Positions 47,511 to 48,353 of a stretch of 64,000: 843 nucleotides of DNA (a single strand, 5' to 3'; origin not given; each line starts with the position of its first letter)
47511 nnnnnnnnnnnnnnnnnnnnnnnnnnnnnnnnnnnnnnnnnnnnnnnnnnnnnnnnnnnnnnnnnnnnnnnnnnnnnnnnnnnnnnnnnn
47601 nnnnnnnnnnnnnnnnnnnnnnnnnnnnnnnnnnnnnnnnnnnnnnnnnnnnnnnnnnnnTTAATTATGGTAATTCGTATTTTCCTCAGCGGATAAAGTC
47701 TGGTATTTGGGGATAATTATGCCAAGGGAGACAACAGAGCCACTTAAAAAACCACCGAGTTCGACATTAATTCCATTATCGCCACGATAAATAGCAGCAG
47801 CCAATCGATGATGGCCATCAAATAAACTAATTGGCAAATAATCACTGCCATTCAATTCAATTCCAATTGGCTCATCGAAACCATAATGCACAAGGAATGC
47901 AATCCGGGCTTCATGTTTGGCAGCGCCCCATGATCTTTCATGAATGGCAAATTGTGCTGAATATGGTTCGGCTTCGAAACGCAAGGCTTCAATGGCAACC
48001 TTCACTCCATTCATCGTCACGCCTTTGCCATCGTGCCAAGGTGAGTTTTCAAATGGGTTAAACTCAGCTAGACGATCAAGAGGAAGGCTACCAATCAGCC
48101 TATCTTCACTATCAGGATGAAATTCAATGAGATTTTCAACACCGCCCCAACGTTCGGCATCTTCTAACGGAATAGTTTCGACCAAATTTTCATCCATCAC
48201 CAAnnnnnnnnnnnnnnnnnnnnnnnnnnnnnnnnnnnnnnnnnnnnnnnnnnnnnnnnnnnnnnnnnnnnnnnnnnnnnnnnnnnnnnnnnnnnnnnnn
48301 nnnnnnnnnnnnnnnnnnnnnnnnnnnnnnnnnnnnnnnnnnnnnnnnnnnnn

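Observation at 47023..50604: Six-gene ORFan operon led by a PPP phosphatase, with a ParB/Srx-like DGHHR protein and a 68-aa micro-ORF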

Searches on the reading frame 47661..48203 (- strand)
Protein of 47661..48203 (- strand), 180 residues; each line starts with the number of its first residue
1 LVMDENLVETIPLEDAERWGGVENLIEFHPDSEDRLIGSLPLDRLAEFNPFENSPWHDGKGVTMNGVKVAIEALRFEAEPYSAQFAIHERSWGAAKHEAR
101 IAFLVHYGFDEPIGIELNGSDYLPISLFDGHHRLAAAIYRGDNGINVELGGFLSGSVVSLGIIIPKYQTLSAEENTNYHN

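Call 6: search_protein_families(library=pfam, proteins=[window:47661-48203:-], max_evalue=0.1)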
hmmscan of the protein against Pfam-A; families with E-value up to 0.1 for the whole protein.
window:47661-48203:- (180 aa): 0 families

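Call 7: search_protein_families(library=phrogs, proteins=[window:47661-48203:-], max_evalue=0.1)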
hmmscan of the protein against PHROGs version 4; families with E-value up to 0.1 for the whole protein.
window:47661-48203:- (180 aa): 0 families

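Call 10: search_dna_similar(query=window:47661-48203:-, collection=phages, mode=protein, max_evalue=0.01, max_rows=20)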
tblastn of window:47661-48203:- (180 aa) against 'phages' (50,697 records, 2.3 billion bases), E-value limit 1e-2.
Records with a match: 4; places in all: 4; records where one place covers at least 80% of the query: 0.
Best place of each record, by identity: <60% 4.
By first word of the organism name: Caulobacter 4.
By host as written in the record: Caulobacter vibrioides CB15 2; Caulobacter crescentus 2.
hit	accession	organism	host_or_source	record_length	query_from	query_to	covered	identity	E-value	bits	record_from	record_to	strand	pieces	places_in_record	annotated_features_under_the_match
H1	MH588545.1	Caulobacter phage CcrPW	Caulobacter vibrioides CB15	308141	49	142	52%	33.9%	5e-5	48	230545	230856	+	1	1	hypothetical protein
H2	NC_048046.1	Caulobacter phage CcrPW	Caulobacter vibrioides CB15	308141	49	142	52%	33.9%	5e-5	48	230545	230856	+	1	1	hypothetical protein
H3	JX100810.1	Caulobacter phage CcrColossus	Caulobacter crescentus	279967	49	142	52%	33.9%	1e-3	44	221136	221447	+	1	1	hypothetical protein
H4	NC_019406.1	Caulobacter phage CcrColossus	Caulobacter crescentus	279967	49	142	52%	33.9%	1e-3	44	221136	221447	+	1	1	hypothetical protein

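Call 14: get_annotated_region(hit=H1, flank=5000)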
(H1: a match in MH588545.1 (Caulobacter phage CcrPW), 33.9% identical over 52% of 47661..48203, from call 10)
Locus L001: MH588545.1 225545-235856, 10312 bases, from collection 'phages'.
description: Caulobacter phage CcrPW, complete genome.
organism: Caulobacter phage CcrPW (NCBI taxid 2283271)
taxonomy: Viruses; Duplodnaviria; Heunggongvirae; Uroviricota; Caudoviricetes; Dolichocephalovirinae; Colossusvirus; Colossusvirus PW
host: Caulobacter vibrioides CB15; source: -; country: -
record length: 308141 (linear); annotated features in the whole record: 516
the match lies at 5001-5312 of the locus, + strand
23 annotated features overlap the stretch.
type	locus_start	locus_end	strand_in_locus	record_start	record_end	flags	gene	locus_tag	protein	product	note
CDS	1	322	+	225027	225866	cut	-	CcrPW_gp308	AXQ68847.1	tRNAHis-5'-guanylyltransferase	-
CDS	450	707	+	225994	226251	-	-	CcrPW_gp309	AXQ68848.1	hypothetical protein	-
CDS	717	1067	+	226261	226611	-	-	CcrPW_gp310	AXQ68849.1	hypothetical protein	-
CDS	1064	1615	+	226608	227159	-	-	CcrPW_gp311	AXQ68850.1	hypothetical protein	-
CDS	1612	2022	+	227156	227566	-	-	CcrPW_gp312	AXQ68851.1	hypothetical protein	-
CDS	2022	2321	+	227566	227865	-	-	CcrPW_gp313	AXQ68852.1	hypothetical protein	-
CDS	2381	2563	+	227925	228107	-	-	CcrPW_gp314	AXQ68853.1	hypothetical protein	-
CDS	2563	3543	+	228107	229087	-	-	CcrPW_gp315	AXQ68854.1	hypothetical protein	-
CDS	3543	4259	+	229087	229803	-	-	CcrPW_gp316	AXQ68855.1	hypothetical protein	-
CDS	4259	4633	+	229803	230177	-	-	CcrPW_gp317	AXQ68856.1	hypothetical protein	-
CDS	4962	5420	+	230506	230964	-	-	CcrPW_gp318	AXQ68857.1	hypothetical protein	-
CDS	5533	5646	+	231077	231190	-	-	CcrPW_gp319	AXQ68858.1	hypothetical protein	-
CDS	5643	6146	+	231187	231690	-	-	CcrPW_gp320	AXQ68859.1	hypothetical protein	-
CDS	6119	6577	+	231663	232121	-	-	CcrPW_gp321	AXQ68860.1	hypothetical protein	-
CDS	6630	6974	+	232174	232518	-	-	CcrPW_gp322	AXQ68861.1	hypothetical protein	-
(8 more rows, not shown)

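Call 17: find_homologous_proteins(query=window:47661-48197:-, max_evalue=0.01)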
Query window:47661-48197:- (178 aa): 11 proteins with E <= 0.01 among 316 candidates.
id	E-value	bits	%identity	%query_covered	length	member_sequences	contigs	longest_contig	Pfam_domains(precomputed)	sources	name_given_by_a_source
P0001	3.6e-104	365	92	100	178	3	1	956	-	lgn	-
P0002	2.2e-82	294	74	98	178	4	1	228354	-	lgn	-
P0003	1.4e-66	242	66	97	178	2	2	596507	-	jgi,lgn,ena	-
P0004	6.7e-35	139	45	94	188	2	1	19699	-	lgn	-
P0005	5.5e-10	58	40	56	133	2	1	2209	-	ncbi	-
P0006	8.5e-10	57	41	56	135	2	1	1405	-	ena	-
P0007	1.3e-8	53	38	59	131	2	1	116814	-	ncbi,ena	-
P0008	4.5e-7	48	34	60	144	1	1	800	-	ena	-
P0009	6.5e-7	48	36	59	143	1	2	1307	-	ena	-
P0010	5.3e-6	45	34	60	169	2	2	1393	-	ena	-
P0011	8.0e-6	44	34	60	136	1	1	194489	-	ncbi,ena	-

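Call 18: find_encoding_contigs(protein=P0002, flank=10000, max_places=3)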
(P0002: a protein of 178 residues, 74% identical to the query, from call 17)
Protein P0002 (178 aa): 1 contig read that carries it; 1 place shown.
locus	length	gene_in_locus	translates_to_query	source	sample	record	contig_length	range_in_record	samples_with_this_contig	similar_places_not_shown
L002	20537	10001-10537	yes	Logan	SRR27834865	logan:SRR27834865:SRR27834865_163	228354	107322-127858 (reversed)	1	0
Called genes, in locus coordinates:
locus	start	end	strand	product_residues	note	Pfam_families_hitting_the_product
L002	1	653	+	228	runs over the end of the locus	-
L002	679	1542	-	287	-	PF08843:AbiEii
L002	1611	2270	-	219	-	-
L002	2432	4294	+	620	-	-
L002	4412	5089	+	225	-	-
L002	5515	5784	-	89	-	-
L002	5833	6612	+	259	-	-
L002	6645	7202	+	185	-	-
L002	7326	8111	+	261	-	PF00149:Metallophos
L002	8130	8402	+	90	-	-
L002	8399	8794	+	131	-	-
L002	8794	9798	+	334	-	-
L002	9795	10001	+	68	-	-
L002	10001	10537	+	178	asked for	-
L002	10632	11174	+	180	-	-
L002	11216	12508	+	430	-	PF02403:Seryl_tRNA_N (weak), PF00587:tRNA-synt_2b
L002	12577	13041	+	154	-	-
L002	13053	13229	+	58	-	-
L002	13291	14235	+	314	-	PF00149:Metallophos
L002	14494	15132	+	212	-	-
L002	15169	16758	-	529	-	-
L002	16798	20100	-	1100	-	PF00580:UvrD-helicase, PF13245:AAA_19, PF13361:UvrD_C, PF13538:UvrD_C_2 (faint)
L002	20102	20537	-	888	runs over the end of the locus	PF12705:PDDEXK_1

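Call 19: find_encoding_contigs(protein=P0003, flank=10000, max_places=3)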
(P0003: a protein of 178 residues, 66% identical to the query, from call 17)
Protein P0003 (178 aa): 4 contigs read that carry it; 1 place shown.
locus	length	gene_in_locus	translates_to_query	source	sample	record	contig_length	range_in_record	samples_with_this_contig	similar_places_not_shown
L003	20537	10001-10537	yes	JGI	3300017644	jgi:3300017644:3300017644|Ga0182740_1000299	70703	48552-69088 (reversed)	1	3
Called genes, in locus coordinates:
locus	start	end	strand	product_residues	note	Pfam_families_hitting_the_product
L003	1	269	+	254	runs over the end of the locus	-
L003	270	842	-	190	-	-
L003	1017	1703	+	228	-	-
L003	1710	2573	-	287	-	PF08843:AbiEii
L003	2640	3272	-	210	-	-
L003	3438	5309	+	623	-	-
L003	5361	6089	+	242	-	-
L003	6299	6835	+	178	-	-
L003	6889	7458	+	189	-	-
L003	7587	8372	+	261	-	PF00149:Metallophos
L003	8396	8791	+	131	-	-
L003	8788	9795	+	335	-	-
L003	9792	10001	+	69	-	-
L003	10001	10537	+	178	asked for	-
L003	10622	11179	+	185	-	-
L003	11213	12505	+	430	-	PF02403:Seryl_tRNA_N, PF00587:tRNA-synt_2b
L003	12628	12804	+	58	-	-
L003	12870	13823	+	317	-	PF00149:Metallophos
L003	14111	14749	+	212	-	-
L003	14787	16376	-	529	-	-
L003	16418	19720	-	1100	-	PF00580:UvrD-helicase, PF13245:AAA_19, PF13538:UvrD_C_2 (faint), PF13361:UvrD_C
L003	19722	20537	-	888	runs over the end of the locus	PF12705:PDDEXK_1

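Call 20: find_encoding_contigs(protein=P0004, flank=10000, max_places=3)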
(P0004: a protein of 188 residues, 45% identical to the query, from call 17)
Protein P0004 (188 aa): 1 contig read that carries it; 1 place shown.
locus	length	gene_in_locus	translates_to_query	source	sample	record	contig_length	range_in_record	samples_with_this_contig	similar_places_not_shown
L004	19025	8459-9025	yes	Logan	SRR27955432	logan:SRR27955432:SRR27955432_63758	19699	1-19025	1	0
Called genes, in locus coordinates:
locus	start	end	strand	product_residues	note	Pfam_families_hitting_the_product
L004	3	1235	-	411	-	?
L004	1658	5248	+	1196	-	PF18957:RibLong (faint), PF05345:He_PIG, PF24908:Ig_SIBA-E_2nd (faint), PF05345:He_PIG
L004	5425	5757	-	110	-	-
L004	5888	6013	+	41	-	-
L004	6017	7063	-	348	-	PF13637:Ank_4 (faint)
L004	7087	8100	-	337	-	PF12796:Ank_2 (faint), PF13637:Ank_4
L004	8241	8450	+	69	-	-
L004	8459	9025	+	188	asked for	-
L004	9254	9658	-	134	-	-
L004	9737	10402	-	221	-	-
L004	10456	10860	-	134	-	-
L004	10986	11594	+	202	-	-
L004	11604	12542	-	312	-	PF23822:DUF7192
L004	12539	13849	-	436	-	PF00004:AAA (faint), PF07728:AAA_5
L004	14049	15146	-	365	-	PF27633:DUF8359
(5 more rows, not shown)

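Call 23: find_encoding_contigs(protein=P0007, flank=8000, max_places=3)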
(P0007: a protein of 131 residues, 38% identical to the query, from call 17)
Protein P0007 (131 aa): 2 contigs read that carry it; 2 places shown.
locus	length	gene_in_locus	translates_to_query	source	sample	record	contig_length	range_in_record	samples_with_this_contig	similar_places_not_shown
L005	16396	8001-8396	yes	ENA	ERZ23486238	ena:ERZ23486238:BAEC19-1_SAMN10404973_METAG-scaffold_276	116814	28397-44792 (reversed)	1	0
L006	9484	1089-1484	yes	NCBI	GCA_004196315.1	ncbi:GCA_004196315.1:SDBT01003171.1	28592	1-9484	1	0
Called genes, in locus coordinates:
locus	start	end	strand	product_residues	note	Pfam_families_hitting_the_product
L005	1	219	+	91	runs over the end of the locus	-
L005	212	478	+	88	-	-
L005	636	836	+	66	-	-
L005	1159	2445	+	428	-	-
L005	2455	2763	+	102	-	-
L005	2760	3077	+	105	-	-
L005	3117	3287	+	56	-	-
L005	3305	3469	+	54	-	-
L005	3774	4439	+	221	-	-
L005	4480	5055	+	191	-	-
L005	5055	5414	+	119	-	-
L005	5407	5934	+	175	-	-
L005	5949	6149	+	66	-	-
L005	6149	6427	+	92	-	PF27050:Phage_P22_Y8K6 (faint)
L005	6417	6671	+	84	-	-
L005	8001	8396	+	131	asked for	-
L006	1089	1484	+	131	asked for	-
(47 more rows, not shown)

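Call 24: find_encoding_contigs(protein=P0011, flank=8000, max_places=3)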
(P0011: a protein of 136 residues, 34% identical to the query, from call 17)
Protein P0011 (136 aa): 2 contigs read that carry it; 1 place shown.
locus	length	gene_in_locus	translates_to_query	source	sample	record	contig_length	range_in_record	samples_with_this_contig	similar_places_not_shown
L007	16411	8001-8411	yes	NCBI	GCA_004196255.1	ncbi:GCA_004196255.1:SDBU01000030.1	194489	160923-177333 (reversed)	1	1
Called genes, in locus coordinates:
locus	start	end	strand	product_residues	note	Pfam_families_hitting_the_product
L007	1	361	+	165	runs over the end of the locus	-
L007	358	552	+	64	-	-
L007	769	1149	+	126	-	PF19067:DUF5763 (faint)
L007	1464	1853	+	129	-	-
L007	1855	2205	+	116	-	-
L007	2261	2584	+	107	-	-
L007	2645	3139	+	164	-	-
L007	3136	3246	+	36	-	-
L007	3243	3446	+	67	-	-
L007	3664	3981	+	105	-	-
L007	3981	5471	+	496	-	PF13708:DUF4942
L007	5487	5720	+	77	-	PF19735:DUF6225 (weak)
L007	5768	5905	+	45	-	-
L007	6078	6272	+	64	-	-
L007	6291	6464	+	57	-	-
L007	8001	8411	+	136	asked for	-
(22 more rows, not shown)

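Call 25: search_solved_structures(query=A2, max_evalue=10, show_alignments=3)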
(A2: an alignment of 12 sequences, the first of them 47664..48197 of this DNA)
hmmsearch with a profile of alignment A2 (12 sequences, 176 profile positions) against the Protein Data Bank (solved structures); distinct sequences matched with E-value up to 10: 10.
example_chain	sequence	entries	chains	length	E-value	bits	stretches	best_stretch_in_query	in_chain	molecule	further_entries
4fho_A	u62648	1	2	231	0.04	16.6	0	12-46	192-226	Internalin C2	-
1h6u_A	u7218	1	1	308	0.91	12.1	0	12-46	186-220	INTERNALIN H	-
2omx_A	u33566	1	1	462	0.95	12.1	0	18-59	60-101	Internalin-A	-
2omu_A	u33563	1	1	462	1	11.9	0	18-59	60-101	Internalin-A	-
2omt_A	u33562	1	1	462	1.1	11.8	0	18-59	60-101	Internalin-A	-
2omv_A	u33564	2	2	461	1.9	11.1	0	19-59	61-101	Internalin-A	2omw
2omy_A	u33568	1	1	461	2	11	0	19-59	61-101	Internalin-A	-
2omz_A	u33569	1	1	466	2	11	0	18-59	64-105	Internalin-A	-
8h62_A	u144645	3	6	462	2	11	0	18-59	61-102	Internalin A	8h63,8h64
1o6s_A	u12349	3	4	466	2.1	10.9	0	18-59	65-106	INTERNALIN A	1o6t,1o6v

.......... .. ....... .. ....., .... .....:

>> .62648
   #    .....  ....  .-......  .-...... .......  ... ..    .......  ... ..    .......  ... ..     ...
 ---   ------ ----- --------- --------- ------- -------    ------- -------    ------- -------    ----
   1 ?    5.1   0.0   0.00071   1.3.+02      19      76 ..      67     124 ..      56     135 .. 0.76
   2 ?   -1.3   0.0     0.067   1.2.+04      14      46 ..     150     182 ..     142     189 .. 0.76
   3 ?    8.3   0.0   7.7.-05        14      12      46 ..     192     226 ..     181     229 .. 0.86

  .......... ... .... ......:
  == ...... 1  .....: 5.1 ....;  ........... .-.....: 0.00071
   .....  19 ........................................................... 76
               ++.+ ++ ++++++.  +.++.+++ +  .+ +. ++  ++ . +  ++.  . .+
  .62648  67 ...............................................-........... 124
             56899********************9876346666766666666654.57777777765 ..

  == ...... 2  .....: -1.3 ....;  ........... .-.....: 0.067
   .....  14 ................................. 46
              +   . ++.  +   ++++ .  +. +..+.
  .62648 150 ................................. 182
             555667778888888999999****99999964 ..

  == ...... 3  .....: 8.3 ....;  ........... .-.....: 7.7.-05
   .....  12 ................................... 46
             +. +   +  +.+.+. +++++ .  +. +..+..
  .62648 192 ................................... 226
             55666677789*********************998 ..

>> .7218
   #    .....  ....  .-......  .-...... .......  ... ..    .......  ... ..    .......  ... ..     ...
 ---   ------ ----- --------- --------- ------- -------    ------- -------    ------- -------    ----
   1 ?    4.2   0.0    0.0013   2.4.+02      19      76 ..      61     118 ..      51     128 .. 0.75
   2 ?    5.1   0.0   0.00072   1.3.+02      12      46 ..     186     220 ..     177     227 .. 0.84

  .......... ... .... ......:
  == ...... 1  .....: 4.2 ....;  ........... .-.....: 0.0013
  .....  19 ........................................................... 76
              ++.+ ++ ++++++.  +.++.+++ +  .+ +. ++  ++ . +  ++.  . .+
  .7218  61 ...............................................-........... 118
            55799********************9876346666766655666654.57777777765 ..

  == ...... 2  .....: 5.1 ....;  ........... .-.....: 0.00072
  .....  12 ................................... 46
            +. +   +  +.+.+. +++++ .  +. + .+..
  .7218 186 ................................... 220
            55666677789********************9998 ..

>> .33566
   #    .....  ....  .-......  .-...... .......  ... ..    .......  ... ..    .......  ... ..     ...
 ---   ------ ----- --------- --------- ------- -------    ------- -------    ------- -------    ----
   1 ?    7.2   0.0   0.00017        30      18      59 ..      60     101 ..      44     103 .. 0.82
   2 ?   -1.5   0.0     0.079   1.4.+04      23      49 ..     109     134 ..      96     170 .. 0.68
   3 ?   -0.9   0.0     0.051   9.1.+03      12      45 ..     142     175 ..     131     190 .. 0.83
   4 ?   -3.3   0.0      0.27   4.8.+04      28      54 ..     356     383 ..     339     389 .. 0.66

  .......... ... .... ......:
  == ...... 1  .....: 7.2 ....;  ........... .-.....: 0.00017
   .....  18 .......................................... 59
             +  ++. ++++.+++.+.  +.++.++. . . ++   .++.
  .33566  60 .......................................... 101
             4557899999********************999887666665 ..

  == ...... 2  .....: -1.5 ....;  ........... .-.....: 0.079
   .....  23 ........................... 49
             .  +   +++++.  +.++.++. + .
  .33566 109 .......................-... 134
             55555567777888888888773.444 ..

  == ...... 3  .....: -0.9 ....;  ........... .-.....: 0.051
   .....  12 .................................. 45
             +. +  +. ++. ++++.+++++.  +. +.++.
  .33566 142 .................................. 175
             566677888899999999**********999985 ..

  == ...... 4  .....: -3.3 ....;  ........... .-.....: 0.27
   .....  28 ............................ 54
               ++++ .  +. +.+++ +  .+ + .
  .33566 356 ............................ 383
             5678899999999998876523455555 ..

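Call 31: predict_structure(alignment_id=A2)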
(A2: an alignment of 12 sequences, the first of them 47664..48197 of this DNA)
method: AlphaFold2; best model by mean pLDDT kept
length: 178 residues; sequences in the alignment: 12
mean_pLDDT: 85.0   pTM: 0.80
mean pLDDT of the five models: 85.0, 85.0, 84.4, 83.8, 82.8
residues with pLDDT >= 90: 92; 70-90: 56; 50-70: 21; < 50: 9
segments of 3 or more residues with pLDDT < 50: 1-3, 173-178
pLDDT, mean of each block of 10 residues (from residue 1): 70 90 93 92 90 85 98 92 69 96 92 73 75 96 90 88 89 45
secondary structure, 60 per line:
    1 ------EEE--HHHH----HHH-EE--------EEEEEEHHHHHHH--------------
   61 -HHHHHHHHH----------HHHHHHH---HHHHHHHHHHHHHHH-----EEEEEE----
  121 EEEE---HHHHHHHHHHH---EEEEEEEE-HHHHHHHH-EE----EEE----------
elements in order: E7-9 H12-15 E34-39 H40-46 H62-70 H81-87 H91-105 E111-116 E121-124 H128-138 E142-149 H151-158 E166-168
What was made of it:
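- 47661..48197 (-): DGHHR protein (178 aa from ATG 48197): a stand-alone ParB/Srx-fold domain (~residues 50-160) with a lineage-specific N-terminal extension. It belongs to a family that no Pfam model matched. AF2 pLDDT 85, pTM 0.80 (call 31).
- On ParB/Srx superfamily (DGHHR protein): The AF2 model has pLDDT 85 (call 31). The strand at 121-124 is followed by a helix at 128-138 (call 31).
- On Canonical ParB (ParABS partition protein): The protein is 178 aa with a single ParB/Srx domain and a short N-terminal extension (call 31).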

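Call 55: find_related_loci(query=A2, collection=genome_contigs, flank=10000)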
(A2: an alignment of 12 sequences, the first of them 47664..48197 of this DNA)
Query A2 (178 aa) in genome_contigs; peptide patterns used: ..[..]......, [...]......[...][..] (x = any residue, [..] = any of these).
550 stretches matched a pattern; 17 encode a relative of the query (tblastn E <= 1e-3); 17 distinct loci.
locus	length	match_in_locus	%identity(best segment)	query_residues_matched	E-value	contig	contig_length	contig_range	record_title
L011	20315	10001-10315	39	37-151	2e-14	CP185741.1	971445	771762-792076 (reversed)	Pseudomonas fluorescens strain CFBP13716 plasmid pMPCFBP13716, complete sequence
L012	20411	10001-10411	32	33-175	3e-12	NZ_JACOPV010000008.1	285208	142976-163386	Pseudomonas arcuscaelestis strain P66 Seq8, whole genome shotgun sequence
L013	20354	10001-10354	32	38-154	1e-11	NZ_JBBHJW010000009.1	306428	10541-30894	Paucibacter soli strain AS307 9, whole genome shotgun sequence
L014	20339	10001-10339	29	47-160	1e-9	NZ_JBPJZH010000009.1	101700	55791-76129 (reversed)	Variovorax sp. LT1P1 NODE_9_length_101700_cov_56.774382, whole genome shotgun sequence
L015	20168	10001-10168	52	95-149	9e-9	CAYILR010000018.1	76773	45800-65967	MAG TPA_asm: uncultured Bacteriovoracaceae bacterium isolate ERP119705_co22_306 genome assembly, contig: NODE_162_length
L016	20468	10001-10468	30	8-144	3e-8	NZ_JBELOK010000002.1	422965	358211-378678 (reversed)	Castellaniella sp. FW104-7C03 NODE_2_length_422965_cov_133.328016, whole genome shotgun sequence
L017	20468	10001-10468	30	8-144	3e-8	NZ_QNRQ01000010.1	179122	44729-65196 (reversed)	Eoetvoesiella caeni strain DSM 25520 Ga0244558_110, whole genome shotgun sequence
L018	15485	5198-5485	34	47-151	1e-7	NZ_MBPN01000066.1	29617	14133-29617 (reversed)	Pseudomonas defluvii strain WCHP16 NODE_67_length_29617_cov_83.3313, whole genome shotgun sequence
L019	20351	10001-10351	30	31-149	7e-7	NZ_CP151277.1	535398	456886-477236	Paracoccus sp. ME4 plasmid unnamed1, complete sequence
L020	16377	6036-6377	35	42-149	9e-6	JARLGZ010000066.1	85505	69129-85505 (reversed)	MAG: Puia sp. isolate MAG_CO254 MetaCoAG_Bin_254_Oxic_k141_468906, whole genome shotgun sequence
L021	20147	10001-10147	41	92-145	2e-5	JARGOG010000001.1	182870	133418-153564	MAG: Thalassobaculaceae bacterium isolate bin_em_oilr2.001 NODE_71_length_182870_cov_7.350879, whole genome shotgun sequ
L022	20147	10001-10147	41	92-145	1e-5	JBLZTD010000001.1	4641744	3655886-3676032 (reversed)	MAG: Thalassobaculum sp. isolate contig_650 contig_650, whole genome shotgun sequence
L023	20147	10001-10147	41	92-145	3e-5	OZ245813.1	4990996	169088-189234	MAG: Candidatus Endolissoclinum sp. isolate 5219e499-2317-44af-81b6-4ab5b54e47ab genome assembly, chromosome: 1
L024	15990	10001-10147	39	92-145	3e-5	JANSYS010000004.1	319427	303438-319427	MAG: Alphaproteobacteria bacterium isolate bin.58 k141_337228_length_319427_cov_36.1920, whole genome shotgun sequence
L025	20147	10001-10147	41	92-145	6e-5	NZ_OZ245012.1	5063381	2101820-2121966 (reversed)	MAG: Thalassobaculum sp. isolate faa8e8ba-76a1-413a-bf4c-fe0cfe5a1ac7 chromosome 1, complete sequence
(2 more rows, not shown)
